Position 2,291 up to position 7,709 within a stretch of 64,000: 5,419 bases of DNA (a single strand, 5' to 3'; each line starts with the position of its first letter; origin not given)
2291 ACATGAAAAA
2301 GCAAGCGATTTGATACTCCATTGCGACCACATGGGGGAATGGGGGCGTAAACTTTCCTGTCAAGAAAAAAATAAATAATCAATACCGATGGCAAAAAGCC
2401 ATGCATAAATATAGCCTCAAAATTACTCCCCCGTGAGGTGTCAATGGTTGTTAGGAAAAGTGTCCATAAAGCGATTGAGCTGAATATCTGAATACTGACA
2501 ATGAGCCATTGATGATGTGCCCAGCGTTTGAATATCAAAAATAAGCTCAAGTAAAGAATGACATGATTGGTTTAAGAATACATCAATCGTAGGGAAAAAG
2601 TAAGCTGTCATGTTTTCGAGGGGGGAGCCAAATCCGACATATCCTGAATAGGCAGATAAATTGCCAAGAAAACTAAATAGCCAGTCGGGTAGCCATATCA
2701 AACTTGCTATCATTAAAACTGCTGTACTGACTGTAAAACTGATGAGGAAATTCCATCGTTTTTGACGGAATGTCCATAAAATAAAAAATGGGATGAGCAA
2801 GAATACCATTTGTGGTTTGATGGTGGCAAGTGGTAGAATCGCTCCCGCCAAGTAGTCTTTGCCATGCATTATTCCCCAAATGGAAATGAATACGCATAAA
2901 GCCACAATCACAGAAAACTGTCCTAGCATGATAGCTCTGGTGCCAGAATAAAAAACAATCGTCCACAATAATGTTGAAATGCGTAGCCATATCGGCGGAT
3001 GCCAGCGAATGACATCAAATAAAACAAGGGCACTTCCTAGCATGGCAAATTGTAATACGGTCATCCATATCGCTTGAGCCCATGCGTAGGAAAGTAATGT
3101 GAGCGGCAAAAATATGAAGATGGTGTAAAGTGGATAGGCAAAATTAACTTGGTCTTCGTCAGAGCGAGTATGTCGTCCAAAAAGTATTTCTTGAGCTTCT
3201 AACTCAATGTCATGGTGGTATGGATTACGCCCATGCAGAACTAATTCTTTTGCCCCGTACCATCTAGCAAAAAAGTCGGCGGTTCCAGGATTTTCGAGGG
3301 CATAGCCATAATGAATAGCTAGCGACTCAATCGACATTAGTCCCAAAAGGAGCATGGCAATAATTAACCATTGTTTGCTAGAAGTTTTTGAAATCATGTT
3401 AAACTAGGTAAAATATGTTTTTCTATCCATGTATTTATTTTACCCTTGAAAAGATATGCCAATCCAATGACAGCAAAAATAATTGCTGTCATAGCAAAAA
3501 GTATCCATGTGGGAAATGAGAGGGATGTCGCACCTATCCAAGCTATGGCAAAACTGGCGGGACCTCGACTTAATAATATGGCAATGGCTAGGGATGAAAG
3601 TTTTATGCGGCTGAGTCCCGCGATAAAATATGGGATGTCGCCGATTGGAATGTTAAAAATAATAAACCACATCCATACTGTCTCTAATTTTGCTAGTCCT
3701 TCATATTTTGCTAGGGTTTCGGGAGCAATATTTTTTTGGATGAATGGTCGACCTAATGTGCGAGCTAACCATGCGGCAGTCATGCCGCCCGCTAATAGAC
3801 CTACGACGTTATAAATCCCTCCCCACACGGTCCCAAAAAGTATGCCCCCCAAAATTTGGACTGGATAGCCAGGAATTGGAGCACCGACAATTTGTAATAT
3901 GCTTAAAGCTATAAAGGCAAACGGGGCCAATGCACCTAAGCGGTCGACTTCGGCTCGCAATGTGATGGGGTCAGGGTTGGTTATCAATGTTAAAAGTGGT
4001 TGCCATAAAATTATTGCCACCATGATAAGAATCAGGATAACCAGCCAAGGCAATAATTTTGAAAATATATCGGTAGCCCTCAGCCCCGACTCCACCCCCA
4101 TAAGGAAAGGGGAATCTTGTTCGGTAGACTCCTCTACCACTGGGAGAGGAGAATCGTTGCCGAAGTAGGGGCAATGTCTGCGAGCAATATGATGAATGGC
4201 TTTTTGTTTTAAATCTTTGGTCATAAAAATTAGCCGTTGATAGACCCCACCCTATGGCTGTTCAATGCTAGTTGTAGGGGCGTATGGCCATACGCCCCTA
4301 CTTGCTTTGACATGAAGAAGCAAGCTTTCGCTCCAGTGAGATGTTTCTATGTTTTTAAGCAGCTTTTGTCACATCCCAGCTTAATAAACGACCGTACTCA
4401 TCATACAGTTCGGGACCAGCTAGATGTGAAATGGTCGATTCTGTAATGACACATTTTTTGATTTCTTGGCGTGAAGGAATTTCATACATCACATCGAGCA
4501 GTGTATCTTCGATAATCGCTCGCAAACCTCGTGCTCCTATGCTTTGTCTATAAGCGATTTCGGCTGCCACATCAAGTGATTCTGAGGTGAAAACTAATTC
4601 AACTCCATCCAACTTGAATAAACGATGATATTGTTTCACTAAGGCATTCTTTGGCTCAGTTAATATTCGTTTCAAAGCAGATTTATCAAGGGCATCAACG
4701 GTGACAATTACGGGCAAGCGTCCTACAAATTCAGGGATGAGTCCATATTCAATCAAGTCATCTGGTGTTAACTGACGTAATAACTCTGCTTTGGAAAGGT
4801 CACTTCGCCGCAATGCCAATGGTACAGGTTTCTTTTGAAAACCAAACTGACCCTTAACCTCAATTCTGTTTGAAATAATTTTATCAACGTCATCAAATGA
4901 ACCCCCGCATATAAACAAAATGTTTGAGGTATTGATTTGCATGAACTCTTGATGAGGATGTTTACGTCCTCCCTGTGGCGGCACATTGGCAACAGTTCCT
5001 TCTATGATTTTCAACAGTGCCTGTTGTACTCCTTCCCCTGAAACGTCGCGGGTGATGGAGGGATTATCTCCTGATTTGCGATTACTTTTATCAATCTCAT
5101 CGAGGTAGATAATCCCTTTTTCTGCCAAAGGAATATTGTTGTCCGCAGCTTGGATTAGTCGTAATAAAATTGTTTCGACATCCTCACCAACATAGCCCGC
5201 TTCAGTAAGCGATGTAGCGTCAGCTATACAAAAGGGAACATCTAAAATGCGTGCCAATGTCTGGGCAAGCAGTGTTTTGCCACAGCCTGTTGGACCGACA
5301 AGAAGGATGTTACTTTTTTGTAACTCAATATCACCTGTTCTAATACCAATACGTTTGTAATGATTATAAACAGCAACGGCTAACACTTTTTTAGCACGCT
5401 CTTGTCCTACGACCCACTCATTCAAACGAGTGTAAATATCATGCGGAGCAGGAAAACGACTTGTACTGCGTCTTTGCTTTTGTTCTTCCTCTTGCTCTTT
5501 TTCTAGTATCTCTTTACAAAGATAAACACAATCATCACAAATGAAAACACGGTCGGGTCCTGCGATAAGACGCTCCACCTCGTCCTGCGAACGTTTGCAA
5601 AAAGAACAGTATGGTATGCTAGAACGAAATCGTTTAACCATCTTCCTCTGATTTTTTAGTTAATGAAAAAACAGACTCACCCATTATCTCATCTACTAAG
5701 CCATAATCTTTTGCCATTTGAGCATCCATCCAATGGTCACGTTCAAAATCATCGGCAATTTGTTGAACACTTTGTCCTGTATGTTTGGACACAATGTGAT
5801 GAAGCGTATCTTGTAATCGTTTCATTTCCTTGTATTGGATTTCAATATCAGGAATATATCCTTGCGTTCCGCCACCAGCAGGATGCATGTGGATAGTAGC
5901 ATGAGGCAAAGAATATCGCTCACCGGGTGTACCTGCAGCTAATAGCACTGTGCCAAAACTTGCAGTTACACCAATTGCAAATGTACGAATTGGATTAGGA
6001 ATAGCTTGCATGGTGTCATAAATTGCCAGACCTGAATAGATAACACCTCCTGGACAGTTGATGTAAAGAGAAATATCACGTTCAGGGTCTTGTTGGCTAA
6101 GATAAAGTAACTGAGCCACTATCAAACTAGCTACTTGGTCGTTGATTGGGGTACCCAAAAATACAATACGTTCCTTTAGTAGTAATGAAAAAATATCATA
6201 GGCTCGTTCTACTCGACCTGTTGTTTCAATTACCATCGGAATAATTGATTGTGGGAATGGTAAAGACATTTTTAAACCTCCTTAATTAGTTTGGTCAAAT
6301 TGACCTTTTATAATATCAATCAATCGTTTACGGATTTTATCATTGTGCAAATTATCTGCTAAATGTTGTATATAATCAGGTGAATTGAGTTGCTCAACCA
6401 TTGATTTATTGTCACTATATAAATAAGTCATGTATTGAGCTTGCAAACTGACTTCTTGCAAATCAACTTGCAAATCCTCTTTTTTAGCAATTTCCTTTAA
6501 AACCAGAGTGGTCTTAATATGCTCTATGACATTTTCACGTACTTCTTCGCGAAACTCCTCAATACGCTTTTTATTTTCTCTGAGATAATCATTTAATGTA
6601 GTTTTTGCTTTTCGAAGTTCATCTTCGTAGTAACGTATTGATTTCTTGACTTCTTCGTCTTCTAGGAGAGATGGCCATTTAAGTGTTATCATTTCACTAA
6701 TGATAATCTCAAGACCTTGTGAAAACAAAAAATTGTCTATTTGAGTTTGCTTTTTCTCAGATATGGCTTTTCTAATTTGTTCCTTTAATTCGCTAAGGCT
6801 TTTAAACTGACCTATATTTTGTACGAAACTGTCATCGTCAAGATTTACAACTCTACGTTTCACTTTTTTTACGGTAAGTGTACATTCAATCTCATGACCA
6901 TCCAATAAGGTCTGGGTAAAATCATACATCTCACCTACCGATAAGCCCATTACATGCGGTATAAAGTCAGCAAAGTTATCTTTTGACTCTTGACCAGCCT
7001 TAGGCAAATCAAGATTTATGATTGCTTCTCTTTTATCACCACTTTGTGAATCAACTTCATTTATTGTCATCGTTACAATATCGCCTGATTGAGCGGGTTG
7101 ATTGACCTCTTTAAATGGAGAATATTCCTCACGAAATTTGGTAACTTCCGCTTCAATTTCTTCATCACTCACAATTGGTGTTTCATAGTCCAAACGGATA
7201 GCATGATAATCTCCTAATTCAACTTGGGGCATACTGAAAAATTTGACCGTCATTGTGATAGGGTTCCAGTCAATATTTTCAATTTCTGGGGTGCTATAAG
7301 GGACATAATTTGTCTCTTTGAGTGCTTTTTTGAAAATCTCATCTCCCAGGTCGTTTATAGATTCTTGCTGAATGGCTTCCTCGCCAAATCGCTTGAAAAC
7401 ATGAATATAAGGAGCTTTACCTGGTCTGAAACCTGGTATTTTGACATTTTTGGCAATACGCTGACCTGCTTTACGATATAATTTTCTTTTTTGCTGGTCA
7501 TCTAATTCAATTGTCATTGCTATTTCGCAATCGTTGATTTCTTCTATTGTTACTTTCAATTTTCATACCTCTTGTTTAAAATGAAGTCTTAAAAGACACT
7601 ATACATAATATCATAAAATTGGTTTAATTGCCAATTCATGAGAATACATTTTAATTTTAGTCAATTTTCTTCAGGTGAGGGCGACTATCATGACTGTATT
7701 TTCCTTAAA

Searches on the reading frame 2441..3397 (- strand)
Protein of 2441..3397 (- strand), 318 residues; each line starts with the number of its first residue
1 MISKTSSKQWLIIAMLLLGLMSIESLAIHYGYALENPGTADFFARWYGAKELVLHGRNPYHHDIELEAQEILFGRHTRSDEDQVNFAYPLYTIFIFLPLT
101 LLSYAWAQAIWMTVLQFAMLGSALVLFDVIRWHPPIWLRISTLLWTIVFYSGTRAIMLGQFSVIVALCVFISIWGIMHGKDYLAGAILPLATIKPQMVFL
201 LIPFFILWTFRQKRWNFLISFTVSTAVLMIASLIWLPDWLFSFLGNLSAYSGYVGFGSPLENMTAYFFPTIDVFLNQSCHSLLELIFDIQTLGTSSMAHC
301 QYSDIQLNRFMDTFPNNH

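Call 74: search_protein_families(library=pfam, proteins=[window:2441-3397:-], max_evalue=0.00001)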
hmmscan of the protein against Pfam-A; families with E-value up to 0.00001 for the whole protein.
window:2441-3397:- (318 aa): 1 family
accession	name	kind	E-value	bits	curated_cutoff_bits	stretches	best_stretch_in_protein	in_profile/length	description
PF09594.16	GT87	-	5.9e-14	52.8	25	1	86-249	1-161/237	Glycosyltransferase family 87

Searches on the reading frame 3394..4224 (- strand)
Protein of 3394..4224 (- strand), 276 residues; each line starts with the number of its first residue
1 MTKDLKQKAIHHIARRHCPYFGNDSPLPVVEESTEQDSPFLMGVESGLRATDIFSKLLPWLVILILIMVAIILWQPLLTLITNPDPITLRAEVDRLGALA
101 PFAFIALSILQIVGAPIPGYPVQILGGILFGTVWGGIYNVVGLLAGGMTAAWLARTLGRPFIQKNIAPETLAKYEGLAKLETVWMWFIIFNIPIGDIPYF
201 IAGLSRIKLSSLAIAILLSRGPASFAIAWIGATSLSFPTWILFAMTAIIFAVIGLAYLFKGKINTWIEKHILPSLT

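Call 74: search_protein_families(library=pfam, proteins=[window:3394-4224:-], max_evalue=0.00001)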
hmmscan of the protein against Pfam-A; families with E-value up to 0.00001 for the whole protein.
window:3394-4224:- (276 aa): 1 family
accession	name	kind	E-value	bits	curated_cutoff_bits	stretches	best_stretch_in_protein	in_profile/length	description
PF09335.16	VTT_dom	-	9.3e-14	52.4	33.9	1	117-232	1-122/123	VTT domain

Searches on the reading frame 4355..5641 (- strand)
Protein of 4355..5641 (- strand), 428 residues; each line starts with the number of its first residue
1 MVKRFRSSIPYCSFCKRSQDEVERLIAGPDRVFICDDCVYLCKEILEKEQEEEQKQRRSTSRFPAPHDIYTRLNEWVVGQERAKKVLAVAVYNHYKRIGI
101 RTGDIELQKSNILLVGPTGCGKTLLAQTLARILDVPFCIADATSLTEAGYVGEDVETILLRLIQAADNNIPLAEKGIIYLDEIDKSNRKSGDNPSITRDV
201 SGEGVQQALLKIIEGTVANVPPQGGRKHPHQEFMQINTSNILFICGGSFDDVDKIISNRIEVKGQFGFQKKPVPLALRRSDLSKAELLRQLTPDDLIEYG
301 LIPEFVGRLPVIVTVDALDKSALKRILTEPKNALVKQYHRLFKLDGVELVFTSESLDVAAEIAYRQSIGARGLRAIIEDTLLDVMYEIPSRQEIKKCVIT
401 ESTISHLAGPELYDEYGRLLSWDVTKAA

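Call 74: search_protein_families(library=pfam, proteins=[window:4355-5641:-], max_evalue=0.00001)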
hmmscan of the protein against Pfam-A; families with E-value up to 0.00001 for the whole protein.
window:4355-5641:- (428 aa): 6 families
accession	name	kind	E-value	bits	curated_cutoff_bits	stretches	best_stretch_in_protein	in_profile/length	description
PF07724.20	AAA_2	-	2.6e-31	109.3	27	1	108-312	2-166/166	AAA domain (Cdc48 subfamily)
PF06689.19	zf-C4_ClpX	-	1.2e-18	67.1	27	1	11-47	2-38/39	ClpX C4-type zinc finger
PF00004.35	AAA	-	1.8e-17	64.4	21.2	1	112-265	1-128/131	ATPase family associated with various cellular activities (AAA)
PF10431.15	ClpB_D2-small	-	1.8e-11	44.4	21.9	1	318-396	1-75/81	C-terminal, D2-small domain, of ClpB protein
PF07728.20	AAA_5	-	2.5e-07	31.2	22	1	111-188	1-80/139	AAA domain (dynein-related subfamily)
PF01078.27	Mg_chelatase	-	1.9e-06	27.9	20.3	0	109-133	22-46/207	Magnesium chelatase, subunit ChlI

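Call 75: find_homologous_proteins(query=window:4355-5641:-, max_evalue=1e-100)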
Query window:4355-5641:- (428 aa): 7994 proteins with E <= 1e-100 among 8000 candidates; the best 120 are listed.
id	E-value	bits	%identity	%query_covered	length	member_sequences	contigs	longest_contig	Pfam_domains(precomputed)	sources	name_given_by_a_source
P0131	1.3e-282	955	100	100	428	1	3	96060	PF07724.21,PF06689.20,PF00004.36,PF07728.21,PF01078.28,PF10431.16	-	-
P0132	9.4e-213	725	77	100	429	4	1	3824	PF07724.21,PF06689.20,PF00493.30,PF00004.36,PF05496.19,PF07728.21,PF01078.28,PF10431.16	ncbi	-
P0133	1.4e-210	718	-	-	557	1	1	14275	PF13173.13,PF00270.36,PF13671.13,PF00493.30,PF00004.36,PF13401.13,PF13238.13,PF07728.21,PF04851.22,PF13191.13,PF07724.21,PF05729.19,PF06689.20,PF10431.16,PF06068.20,PF05496.19,PF14532.13,PF02562.23,PF01695.24,PF00158.33,PF00005.34,PF12775.14,PF02367.24,PF01078.28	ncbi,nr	ncbi:MAG TPA: ATP-dependent Clp protease ATP-binding subunit ClpX [Candidatus Limnocylindrales bacte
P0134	4.4e-208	710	74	100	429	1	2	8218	PF07724.21,PF06689.20,PF00493.30,PF00004.36,PF05496.19,PF07728.21,PF10431.16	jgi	jgi:ATP-dependent Clp protease ATP-binding subunit ClpX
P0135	3.7e-207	707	74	100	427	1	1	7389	PF07724.21,PF06689.20,PF00004.36,PF05496.19,PF07728.21,PF10431.16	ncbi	-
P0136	1.2e-206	705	75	100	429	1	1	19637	PF07724.21,PF06689.20,PF00493.30,PF00004.36,PF05496.19,PF07728.21,PF10431.16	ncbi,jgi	-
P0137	1.1e-205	702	73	100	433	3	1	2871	PF07724.21,PF06689.20,PF00004.36,PF07728.21,PF10431.16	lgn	-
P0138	2.3e-205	701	74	100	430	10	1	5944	PF07724.21,PF06689.20,PF00004.36,PF13401.13,PF07728.21,PF01078.28,PF10431.16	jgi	jgi:ATP-dependent Clp protease ATP-binding subunit ClpX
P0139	4.9e-205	700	73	100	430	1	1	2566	PF07724.21,PF06689.20,PF00493.30,PF00004.36,PF13401.13,PF05496.19,PF07728.21,PF01078.28,PF10431.16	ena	-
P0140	1.0e-201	689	74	98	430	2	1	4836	PF07724.21,PF06689.20,PF00493.30,PF00004.36,PF13401.13,PF05496.19,PF14532.13,PF07728.21,PF10431.16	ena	-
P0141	1.9e-201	688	74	99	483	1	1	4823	PF07724.21,PF06689.20,PF00493.30,PF00004.36,PF13401.13,PF05496.19,PF07728.21,PF01078.28,PF10431.16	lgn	-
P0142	2.6e-201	687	73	100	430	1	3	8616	PF07724.21,PF06689.20,PF00004.36,PF07728.21,PF10431.16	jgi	-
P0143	1.4e-199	682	74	100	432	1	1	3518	PF07724.21,PF06689.20,PF00493.30,PF00004.36,PF13401.13,PF05496.19,PF07728.21,PF10431.16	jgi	-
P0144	2.7e-199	681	72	100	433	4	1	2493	PF07724.21,PF06689.20,PF00493.30,PF00004.36,PF13401.13,PF05496.19,PF07728.21,PF01078.28,PF10431.16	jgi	-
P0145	3.6e-199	680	72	100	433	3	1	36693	PF07724.21,PF06689.20,PF00493.30,PF00004.36,PF13401.13,PF05496.19,PF07728.21,PF01078.28,PF10431.16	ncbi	-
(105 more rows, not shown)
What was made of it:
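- On Rickettsia palindromic elements (RPE): The best named ClpX relatives are all Chloroflexota/Anaerolineae, up to 69% identical among named hits (closest unnamed hit 77%) (call 75).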

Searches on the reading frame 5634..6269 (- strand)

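Call 74: search_protein_families(library=pfam, proteins=[window:5634-6269:-], max_evalue=0.00001)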
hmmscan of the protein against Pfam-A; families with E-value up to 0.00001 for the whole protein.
window:5634-6269:- (211 aa): 1 family
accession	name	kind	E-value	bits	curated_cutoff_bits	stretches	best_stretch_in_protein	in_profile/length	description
PF00574.28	CLP_protease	-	2.8e-68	229.8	20.2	1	20-197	3-180/182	Clp protease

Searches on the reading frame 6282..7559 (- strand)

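Call 74: search_protein_families(library=pfam, proteins=[window:6282-7559:-], max_evalue=0.00001)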
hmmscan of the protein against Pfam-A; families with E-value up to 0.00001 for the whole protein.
window:6282-7559:- (425 aa): 2 families
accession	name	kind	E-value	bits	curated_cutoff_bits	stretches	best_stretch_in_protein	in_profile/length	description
PF05697.18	Trigger_N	-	1.7e-31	109.9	22.2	1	1-141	1-143/144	Bacterial trigger factor protein (TF)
PF05698.19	Trigger_C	-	6.1e-18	65.8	22.7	1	254-415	1-158/162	Bacterial trigger factor protein (TF) C-terminus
